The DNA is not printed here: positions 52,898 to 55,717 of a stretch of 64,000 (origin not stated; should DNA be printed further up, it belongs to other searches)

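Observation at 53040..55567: Rad50/SbcC-like ATPase without an adjacent Mre11/SbcD nuclease, preceded by two small inverted repeats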

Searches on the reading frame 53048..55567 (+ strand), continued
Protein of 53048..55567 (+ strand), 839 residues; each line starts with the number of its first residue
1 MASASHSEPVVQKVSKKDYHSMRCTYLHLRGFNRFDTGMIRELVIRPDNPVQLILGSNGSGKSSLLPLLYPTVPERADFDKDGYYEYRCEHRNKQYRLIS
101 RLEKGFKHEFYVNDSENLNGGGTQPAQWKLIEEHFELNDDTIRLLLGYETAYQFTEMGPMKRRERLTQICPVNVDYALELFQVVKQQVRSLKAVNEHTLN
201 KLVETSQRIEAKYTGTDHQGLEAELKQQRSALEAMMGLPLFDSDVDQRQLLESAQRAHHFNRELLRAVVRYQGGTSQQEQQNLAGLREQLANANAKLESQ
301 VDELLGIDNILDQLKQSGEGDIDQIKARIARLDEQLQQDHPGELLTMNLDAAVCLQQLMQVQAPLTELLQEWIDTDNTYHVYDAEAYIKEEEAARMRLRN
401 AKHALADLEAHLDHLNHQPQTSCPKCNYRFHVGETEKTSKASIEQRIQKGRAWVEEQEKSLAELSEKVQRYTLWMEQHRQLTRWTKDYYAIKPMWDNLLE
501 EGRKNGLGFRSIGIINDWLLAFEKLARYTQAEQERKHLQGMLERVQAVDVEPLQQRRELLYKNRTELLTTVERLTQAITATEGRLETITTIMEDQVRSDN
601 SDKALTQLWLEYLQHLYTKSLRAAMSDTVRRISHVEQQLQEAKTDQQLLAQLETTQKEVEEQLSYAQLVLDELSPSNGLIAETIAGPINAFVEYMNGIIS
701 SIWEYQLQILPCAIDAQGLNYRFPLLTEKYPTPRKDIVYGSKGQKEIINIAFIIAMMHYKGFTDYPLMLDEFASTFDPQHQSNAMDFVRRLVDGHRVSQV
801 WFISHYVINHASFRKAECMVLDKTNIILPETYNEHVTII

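Call 63: search_dna_similar(query=window:53111-55564:+, collection=phages, mode=protein, max_rows=60, rows=spread, max_evalue=1e-10)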
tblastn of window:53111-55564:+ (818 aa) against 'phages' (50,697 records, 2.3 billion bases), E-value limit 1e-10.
Records with a match: 285; places in all: 285; records where one place covers at least 80% of the query: 64.
Best place of each record, by identity: >=99% 2; <60% 283.
By first word of the organism name: Pseudomonas 81; Erwinia 61; Salmonella 24; Serratia 21; Vibrio 21; Aeromonas 19; Klebsiella 16; Ralstonia 13; Escherichia 4; Burkholderia 4; and 13 more.
By host as written in the record: Erwinia amylovora 34; Pseudomonas aeruginosa 32; - 30; Erwinia amylovora ATCC 29780 19; Klebsiella pneumoniae 14; Aeromonas hydrophila 9; Pseudomonas aeruginosa PAO1 8; Ralstonia solanacearum 6; and 75 more.
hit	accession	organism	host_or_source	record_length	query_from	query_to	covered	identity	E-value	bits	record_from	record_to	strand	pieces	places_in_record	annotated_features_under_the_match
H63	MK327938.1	Escherichia phage vB_EcoM_Goslar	Escherichia coli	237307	1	818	100%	99.1%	0e+0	1576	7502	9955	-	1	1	putative SbcC-like protein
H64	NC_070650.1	Klebsiella phage vB_KvM-Eowyn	-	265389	1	817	100%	27.0%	9e-57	218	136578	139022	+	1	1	hypothetical protein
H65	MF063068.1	Pseudomonas phage Noxifer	Pseudomonas fluorescens SBW25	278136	1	815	100%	26.7%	6e-58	221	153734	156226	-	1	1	SbcC protein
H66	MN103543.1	Pseudomonas phage vB_PaeM_PS119XW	-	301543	1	817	100%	25.8%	4e-57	219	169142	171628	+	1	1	hypothetical protein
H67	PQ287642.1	Pseudomonas phage HHBS36_1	Pseudomonas aeruginosa BWKH36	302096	1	817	100%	25.7%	9e-57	218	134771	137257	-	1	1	SbcC-like subunit of palindrome specific endonuclease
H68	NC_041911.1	Ralstonia phage RP12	Ralstonia solanacearum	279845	50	813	93%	26.6%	1e-58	224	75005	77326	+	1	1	putative SbcC-ATPase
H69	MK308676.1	Vibrio phage vB_VmeM-Yong MS31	Vibrio mediterranei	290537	1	815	100%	24.2%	2e-37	158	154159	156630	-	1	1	hypothetical protein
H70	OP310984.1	Pseudomonas phage Koomba boorn-mokiny kep-wari Wadjak 2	Pseudomonas aeruginosa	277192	50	817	94%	24.3%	1e-53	208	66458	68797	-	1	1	SbcC-like subunit of palindrome specific endonuclease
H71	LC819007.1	Ralstonia phage FLC4-3B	Ralstonia pseudosolanacearum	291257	1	817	72%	31.4%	1e-43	259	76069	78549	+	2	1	putative SbcC-ATPase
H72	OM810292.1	Aeromonas phage ZPAH34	Aeromonas hydrophila ZPAH75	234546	50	801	92%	23.9%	3e-36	154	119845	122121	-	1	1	recF: DNA replication and repair protein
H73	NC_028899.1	Ralstonia phage RSF1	Ralstonia solanacearum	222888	49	817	94%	23.2%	2e-40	167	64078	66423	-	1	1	putative SbcC-ATPase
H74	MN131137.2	Aeromonas phage D6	Aeromonas hydrophila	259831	50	792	91%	23.7%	7e-32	140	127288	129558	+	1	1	putative SbcC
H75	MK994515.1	Serratia phage Moabite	Serratia marcescens D1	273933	58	792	90%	23.1%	2e-33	145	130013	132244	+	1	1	RecN-like DNA repair protein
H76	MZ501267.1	Erwinia phage AH04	Erwinia billingiae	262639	50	817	94%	21.9%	2e-30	135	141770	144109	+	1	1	146: ATPase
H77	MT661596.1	Proteus phage 10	Proteus mirabilis 3b10_21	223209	1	817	68%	28.6%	1e-32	215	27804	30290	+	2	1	putative SbcC-like nuclease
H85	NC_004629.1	Pseudomonas phage phiKZ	-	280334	50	817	72%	26.1%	4e-39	239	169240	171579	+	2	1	PHIKZ165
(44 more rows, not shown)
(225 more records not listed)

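Call 79: get_annotated_region(hit=H85, flank=3500)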
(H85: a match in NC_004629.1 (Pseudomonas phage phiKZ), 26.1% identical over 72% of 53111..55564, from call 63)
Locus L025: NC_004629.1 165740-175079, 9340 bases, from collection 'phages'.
description: Pseudomonas phage phiKZ, complete genome.
organism: Pseudomonas phage phiKZ (NCBI taxid 2905945)
taxonomy: Viruses; Duplodnaviria; Heunggongvirae; Uroviricota; Caudoviricetes; Phikzvirus; Phikzvirus phiKZ
host: -; source: -; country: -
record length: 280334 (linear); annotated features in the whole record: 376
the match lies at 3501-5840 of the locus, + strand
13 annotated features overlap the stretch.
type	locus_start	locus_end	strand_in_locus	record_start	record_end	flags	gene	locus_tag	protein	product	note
CDS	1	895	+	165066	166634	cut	-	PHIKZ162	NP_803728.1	internal head protein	structural head protein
CDS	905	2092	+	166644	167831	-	-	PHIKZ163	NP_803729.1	internal head protein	structural head protein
CDS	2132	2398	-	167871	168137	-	-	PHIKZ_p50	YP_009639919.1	PHIKZ163.1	-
CDS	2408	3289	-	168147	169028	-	-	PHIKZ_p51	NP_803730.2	baseplate assembly protein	structural protein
CDS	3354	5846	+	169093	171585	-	-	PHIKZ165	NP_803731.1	PHIKZ165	-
CDS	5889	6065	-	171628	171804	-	-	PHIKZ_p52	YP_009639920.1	PHIKZ165.1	-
CDS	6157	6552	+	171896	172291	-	-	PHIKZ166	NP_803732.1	PHIKZ166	-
CDS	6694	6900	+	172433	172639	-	-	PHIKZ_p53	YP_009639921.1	PHIKZ166.1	-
CDS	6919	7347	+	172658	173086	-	-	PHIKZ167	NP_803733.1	PHIKZ167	-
CDS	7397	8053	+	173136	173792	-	-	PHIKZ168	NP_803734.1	PHIKZ168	-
CDS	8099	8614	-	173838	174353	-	-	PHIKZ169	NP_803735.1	PHIKZ169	-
CDS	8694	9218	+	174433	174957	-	-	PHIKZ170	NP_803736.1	PHIKZ170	-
CDS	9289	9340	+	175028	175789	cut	-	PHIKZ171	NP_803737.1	PHIKZ171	-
